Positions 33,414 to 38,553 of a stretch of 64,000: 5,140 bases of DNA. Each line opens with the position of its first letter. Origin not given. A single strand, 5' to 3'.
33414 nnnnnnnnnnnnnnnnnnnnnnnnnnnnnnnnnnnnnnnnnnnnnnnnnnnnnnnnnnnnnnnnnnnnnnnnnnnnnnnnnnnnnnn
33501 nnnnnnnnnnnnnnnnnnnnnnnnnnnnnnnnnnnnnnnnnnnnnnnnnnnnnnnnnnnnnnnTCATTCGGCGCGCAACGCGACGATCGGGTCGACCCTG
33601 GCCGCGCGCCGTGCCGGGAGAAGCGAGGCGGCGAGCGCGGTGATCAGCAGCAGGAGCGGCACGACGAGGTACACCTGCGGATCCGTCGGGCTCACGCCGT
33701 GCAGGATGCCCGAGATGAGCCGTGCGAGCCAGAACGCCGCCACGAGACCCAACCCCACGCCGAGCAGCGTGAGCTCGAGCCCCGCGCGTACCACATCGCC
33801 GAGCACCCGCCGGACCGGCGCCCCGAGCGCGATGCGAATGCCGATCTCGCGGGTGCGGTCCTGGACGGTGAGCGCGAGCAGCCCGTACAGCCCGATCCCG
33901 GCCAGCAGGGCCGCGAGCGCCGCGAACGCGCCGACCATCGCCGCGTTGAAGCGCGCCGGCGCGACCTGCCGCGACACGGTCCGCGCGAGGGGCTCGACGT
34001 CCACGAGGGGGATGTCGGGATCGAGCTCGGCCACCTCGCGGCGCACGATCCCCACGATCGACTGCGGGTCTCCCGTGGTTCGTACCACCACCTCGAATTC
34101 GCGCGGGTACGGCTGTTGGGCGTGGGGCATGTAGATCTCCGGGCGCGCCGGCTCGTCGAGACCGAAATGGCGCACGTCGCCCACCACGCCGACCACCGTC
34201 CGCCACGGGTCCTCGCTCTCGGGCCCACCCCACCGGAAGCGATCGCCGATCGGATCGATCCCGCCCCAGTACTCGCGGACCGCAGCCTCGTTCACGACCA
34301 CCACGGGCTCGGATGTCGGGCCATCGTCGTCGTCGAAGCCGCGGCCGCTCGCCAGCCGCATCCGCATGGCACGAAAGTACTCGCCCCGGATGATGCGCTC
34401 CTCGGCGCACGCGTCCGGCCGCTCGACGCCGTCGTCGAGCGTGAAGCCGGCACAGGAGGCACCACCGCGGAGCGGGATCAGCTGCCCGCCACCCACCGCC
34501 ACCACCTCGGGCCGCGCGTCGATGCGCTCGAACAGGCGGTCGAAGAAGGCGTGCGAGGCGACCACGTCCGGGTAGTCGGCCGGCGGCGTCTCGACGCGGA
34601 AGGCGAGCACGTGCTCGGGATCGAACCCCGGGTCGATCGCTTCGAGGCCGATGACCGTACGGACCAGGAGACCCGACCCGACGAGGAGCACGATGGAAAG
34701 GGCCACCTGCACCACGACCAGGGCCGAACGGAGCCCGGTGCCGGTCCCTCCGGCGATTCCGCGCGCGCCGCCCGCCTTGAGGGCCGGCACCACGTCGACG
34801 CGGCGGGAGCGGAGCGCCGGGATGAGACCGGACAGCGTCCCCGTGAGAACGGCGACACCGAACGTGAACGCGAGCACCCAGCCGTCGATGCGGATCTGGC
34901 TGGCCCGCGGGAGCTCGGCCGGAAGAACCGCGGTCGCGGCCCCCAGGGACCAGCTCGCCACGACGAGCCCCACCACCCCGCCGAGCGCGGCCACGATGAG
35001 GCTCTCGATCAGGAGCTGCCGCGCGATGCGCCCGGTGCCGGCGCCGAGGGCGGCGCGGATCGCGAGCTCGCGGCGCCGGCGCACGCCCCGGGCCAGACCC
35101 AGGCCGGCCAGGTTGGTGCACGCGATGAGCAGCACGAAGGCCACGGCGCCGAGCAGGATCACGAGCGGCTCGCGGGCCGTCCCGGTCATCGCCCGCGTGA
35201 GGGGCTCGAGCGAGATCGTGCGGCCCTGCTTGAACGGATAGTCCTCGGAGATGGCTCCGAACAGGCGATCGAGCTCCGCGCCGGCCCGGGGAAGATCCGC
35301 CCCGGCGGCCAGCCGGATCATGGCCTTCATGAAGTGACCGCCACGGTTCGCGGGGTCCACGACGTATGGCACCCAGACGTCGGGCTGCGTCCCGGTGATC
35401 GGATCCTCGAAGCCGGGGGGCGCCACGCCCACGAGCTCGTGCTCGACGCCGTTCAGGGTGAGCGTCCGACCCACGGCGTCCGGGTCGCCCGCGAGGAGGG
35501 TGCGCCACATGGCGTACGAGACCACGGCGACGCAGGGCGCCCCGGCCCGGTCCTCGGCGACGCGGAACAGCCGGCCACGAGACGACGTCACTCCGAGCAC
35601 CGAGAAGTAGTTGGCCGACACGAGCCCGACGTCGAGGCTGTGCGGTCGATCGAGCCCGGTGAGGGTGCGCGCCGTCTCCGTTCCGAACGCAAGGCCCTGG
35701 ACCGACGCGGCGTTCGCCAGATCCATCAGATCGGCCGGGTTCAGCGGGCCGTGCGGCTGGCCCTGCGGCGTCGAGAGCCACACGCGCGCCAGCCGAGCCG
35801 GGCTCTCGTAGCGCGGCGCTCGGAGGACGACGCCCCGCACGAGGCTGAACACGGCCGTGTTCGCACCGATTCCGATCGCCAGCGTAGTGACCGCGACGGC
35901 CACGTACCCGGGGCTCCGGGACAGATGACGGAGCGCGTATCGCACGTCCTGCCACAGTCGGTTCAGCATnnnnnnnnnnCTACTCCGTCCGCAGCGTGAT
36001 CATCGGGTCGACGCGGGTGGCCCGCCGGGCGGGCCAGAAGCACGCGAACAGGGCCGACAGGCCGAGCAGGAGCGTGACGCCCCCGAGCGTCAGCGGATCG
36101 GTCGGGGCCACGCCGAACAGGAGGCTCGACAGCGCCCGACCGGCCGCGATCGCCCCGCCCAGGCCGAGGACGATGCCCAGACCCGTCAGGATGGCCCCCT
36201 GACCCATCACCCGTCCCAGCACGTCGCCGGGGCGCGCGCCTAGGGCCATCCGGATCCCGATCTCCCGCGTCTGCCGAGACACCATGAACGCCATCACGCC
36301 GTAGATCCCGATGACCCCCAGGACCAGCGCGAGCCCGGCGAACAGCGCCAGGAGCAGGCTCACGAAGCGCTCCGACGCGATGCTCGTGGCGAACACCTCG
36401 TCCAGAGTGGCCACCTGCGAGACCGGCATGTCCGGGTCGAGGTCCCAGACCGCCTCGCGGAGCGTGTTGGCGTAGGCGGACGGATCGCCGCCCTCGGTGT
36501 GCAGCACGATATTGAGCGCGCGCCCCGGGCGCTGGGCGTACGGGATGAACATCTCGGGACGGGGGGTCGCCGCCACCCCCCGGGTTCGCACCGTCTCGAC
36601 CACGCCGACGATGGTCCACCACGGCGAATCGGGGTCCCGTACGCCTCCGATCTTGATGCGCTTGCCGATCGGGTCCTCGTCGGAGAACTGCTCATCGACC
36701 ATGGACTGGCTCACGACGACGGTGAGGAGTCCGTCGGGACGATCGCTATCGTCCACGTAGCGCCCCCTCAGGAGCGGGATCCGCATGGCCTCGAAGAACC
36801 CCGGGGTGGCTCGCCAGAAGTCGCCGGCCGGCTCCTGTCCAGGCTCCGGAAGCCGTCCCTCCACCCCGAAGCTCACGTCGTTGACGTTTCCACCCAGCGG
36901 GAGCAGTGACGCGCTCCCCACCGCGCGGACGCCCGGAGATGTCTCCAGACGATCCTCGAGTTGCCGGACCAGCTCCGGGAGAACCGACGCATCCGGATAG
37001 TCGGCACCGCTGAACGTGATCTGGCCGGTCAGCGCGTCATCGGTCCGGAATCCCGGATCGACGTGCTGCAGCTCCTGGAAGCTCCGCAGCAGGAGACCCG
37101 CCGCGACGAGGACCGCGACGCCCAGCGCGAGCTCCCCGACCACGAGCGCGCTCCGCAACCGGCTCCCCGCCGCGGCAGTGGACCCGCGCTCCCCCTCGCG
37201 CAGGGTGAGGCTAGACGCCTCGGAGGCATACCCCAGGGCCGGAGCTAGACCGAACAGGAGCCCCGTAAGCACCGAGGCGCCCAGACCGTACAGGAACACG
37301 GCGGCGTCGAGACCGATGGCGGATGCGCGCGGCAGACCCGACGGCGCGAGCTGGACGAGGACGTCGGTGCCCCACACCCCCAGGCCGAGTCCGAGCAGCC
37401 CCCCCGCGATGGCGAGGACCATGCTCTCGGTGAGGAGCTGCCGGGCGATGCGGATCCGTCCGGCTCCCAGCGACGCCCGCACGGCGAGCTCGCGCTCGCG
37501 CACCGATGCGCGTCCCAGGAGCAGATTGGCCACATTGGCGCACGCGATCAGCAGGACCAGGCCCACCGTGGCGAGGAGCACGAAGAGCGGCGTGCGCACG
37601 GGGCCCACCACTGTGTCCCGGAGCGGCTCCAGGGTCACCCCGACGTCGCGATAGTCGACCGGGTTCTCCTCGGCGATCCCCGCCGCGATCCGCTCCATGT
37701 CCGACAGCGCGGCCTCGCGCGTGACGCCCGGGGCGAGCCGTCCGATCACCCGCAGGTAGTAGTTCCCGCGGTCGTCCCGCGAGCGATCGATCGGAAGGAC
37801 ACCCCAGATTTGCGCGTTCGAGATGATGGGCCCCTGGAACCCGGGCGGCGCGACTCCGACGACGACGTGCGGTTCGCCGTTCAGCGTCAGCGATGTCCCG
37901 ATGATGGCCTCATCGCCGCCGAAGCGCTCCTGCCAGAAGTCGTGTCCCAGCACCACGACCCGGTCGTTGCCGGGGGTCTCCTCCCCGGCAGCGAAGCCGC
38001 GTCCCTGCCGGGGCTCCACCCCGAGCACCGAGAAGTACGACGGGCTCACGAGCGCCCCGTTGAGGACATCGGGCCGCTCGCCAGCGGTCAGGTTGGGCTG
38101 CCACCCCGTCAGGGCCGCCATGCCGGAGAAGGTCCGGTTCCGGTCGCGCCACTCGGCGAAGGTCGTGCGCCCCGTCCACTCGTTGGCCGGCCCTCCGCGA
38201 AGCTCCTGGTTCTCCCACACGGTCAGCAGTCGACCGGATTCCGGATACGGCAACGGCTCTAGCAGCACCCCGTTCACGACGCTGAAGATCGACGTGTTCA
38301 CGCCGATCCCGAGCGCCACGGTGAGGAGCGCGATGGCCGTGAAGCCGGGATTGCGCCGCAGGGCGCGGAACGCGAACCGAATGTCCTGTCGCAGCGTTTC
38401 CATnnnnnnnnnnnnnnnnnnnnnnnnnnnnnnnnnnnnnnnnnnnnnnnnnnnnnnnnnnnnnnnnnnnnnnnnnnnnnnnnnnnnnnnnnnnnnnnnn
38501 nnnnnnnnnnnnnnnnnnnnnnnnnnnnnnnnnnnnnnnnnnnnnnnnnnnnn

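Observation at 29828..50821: A ~21-kb same-strand cluster joins a sigma54 promoter, one HlyD adaptor, two ABC ATPases, six tandem duplicated MacB-type permeases and an NtrC/NtrB-type two-component system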

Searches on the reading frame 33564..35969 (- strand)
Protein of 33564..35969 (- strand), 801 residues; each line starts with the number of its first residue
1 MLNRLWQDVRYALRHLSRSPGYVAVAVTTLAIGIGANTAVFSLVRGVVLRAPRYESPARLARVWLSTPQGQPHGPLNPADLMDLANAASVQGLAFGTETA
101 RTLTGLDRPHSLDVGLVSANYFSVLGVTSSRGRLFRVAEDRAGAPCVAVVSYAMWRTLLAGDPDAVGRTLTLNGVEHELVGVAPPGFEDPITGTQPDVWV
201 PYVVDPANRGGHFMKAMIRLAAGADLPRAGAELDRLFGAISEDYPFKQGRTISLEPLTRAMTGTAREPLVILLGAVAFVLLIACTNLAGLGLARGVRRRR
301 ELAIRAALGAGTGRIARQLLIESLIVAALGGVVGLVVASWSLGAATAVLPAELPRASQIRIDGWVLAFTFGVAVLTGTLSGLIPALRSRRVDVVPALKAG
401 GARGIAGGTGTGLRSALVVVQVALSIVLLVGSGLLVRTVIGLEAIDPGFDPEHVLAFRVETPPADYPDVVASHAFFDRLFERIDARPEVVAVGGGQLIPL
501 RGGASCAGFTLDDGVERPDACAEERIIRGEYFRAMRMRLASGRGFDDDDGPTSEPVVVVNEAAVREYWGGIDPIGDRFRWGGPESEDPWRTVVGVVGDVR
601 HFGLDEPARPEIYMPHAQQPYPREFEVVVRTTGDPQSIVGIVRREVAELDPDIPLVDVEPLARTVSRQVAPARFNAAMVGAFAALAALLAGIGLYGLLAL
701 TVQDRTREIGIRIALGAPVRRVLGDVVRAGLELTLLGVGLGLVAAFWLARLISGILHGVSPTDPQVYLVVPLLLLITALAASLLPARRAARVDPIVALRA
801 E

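Call 7: search_protein_families(library=pfam, proteins=[window:33564-35969:-], max_evalue=0.001)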
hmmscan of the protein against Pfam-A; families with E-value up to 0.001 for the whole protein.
window:33564-35969:- (801 aa): 2 families
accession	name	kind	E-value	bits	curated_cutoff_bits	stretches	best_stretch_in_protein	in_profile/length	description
PF12704.14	MacB_PCD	-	1.5e-33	117.3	27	2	24-235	2-206/207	MacB-like periplasmic core domain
PF02687.27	FtsX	-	7.6e-25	87.7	25.5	2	681-794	2-120/120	FtsX-like permease C-terminal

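Call 9: search_protein_families(library=ncbifam, proteins=[window:33564-35969:-], max_evalue=0.00001)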
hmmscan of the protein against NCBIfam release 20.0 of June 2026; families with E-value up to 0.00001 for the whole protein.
window:33564-35969:- (801 aa): 2 families
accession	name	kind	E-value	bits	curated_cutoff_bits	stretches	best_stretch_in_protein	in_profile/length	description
TIGR03434.1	ADOP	subfamily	2.2e-264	879.4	622.3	1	5-801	1-803/803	ADOP family duplicated permease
NF007826.0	PRK10535.1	equivalog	7.7e-31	107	966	2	115-397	370-645/648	macrolide ABC transporter ATP-binding protein/permease MacB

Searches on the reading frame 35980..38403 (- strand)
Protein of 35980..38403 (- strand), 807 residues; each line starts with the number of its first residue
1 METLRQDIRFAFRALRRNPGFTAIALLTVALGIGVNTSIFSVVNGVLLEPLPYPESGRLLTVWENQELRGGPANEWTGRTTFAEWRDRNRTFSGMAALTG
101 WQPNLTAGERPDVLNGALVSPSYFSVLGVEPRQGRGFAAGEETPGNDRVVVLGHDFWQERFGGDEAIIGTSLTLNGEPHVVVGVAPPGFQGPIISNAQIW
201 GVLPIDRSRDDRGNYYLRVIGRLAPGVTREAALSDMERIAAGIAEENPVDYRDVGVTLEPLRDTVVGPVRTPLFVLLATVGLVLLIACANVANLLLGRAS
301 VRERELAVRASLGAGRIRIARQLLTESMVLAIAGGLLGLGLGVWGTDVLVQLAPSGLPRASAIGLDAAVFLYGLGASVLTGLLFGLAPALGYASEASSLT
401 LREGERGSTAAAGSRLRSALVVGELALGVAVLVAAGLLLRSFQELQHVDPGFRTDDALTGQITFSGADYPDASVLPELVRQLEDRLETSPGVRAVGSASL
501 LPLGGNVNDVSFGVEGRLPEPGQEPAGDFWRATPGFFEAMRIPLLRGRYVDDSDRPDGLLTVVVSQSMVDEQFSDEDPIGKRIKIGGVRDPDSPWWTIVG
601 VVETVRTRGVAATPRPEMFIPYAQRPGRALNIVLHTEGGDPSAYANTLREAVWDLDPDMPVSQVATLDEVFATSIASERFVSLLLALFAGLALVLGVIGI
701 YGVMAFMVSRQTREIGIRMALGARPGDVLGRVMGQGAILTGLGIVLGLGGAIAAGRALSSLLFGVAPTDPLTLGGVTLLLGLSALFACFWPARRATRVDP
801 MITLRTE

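Call 7: search_protein_families(library=pfam, proteins=[window:35980-38403:-], max_evalue=0.001)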
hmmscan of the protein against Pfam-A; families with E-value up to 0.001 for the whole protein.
window:35980-38403:- (807 aa): 2 families
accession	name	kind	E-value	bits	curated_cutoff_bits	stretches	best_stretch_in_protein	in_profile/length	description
PF12704.14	MacB_PCD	-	6.5e-39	134.8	27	2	22-238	1-206/207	MacB-like periplasmic core domain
PF02687.27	FtsX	-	1.9e-24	86.5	25.5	2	687-800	2-120/120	FtsX-like permease C-terminal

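Call 9: search_protein_families(library=ncbifam, proteins=[window:35980-38403:-], max_evalue=0.00001)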
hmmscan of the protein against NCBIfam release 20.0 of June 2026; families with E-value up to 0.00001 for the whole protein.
window:35980-38403:- (807 aa): 2 families
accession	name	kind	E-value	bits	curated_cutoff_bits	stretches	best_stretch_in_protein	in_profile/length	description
TIGR03434.1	ADOP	subfamily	7.6e-286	950.4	622.3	1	4-807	1-803/803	ADOP family duplicated permease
NF007826.0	PRK10535.1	equivalog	4.8e-24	84.6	966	2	667-805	507-646/648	macrolide ABC transporter ATP-binding protein/permease MacB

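Call 43: search_solved_structures(query=window:35980-38403:-, max_evalue=0.001)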
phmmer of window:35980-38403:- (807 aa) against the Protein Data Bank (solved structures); distinct sequences matched with E-value up to 0.001: 5.
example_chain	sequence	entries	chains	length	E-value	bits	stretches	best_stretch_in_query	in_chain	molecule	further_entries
5gko_A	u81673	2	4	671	3.3e-14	55.2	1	536-805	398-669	Macrolide export ATP-binding/permease protein MacB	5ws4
5nik_J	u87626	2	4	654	1.5e-11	46.5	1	666-805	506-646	Macrolide export ATP-binding/permease protein MacB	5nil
5lil_A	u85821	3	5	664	7.4e-11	44.2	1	535-805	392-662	Macrolide export ATP-binding/permease protein MacB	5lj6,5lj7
5xu1_M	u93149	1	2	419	2.9e-10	42.2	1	275-390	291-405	ABC transporter permeae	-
7w78_B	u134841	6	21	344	0.00095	20.6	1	676-804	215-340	Putative ABC transport system integral membrane protein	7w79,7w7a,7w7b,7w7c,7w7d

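Call 84: predict_structure(alignment_id=A1)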
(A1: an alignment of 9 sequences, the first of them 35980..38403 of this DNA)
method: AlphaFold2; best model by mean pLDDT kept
length: 807 residues; sequences in the alignment: 9
mean_pLDDT: 80.1   pTM: 0.73
mean pLDDT of the five models: 80.1, 79.7, 76.6, 74.8, 74.5
residues with pLDDT >= 90: 198; 70-90: 479; 50-70: 110; < 50: 20
segments of 3 or more residues with pLDDT < 50: 395-412
pLDDT, mean of each block of 10 residues (from residue 1): 74 75 82 86 84 89 77 74 88 92 73 86 92 90 82 93 92 88 90 83 71 73 95 93 79 83 82 79 80 68 60 67 80 87 86 73 82 83 69 47 38 61 78 77 80 89 80 88 93 92 72 84 77 93 94 87 94 88 84 90 86 84 88 89 90 83 85 77 73 72 61 63 72 75 84 75 76 82 75 66 55
secondary structure, 60 per line:
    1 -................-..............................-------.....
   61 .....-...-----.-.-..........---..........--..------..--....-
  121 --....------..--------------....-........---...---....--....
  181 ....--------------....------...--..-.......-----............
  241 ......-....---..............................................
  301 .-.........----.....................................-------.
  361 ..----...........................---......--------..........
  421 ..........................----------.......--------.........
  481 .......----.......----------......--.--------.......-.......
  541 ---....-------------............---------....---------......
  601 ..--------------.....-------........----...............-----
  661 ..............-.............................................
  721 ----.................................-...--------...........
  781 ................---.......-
elements in order (helices of 4 or more, strands of 3 or more residues): H2-17 H19-48 E59-65 H79-88 E92-101 E116-119 H123-126 E149-152 H154-161 E171-174 E177-184 E199-202 E217-223 H229-246 H248-251 E255-260 H261-301 H303-311 H316-352 H367-393 H397-402 H411-446 E457-463 H472-487 E492-498 E509-514 E526-532 H534-540 E544-547 E561-565 H566-572 E582-585 E595-602 E617-621 E629-636 H641-655 E661-666 H667-674 H676-720 H725-757 H770-796 H800-806

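Call 86: fold_search(model_id=the predicted structure, library=pdb)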
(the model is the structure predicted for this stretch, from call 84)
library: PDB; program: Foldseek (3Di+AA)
matches with E <= 10: 194; with E <= 0.001: 139
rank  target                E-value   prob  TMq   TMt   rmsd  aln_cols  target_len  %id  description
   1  9ge6_A                7.6e-20  1.00  0.44  0.44  13.1       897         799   13  Structure of E. coli YbbAP (released 2025-05-28)
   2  9ge7_A                2.3e-18  1.00  0.40  0.40  17.7       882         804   14  Structure of E. coli YbbAP with bound ATP analogue (released 2025-05-28)
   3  5gko_A                5.3e-16  1.00  0.39  0.48   4.7       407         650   22  Crystal structure of tripartite-type ABC transporter, MacB from Acinetobacter baumannii (released 2017-11-15)
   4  5lil_A                6.3e-14  1.00  0.25  0.31  23.8       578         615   16  Structure of Aggregatibacter actinomycetemcomitans MacB bound to ATPyS (P21) (released 2017-11-15)
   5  5lj6                  1.9e-13  1.00  0.25  0.31  23.3       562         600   17  Structure of Aggregatibacter actinomycetemcomitans MacB bound to ATPyS (P6522) (released 2017-11-15)
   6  5lil_B                4.1e-13  1.00  0.24  0.30  39.4       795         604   14  Structure of Aggregatibacter actinomycetemcomitans MacB bound to ATPyS (P21) (released 2017-11-15)
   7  5xu1_M                6.8e-13  1.00  0.31  0.55   7.3       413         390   17  Structure of a non-canonical ABC transporter from Streptococcus pneumoniae R6 (released 2018-01-24)
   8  5lj7_B                6.8e-13  1.00  0.24  0.30  12.2       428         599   18  Structure of Aggregatibacter actinomycetemcomitans MacB bound to ATP (P21) (released 2017-11-15)
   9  5nik_J                1.3e-11  1.00  0.30  0.37   8.6       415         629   19  Structure of the MacAB-TolC ABC-type tripartite multidrug efflux pump (released 2017-05-24)
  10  5lj7_A                3.4e-11  1.00  0.24  0.31  24.2       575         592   16  Structure of Aggregatibacter actinomycetemcomitans MacB bound to ATP (P21) (released 2017-11-15)
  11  9rlc_E                4.7e-11  1.00  0.29  0.47  10.5       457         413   15  LolCDE complex with Lpp lipoprotein (released 2026-01-21)
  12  9rld_E                6.5e-11  1.00  0.28  0.46  11.0       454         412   15  LolCDE complex with Lpp lipoprotein (released 2026-01-21)
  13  7arh_E                1.9e-10  1.00  0.28  0.46   9.9       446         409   16  LolCDE in complex with lipoprotein (released 2021-04-07)
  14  9rli_E                7.3e-10  1.00  0.25  0.41  12.5       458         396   15  LolCDEdelta(235-252) complex with Pal lipoprotein (released 2026-01-21)
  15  5xu1_S                7.6e-10  1.00  0.28  0.48   8.9       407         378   18  Structure of a non-canonical ABC transporter from Streptococcus pneumoniae R6 (released 2018-01-24)
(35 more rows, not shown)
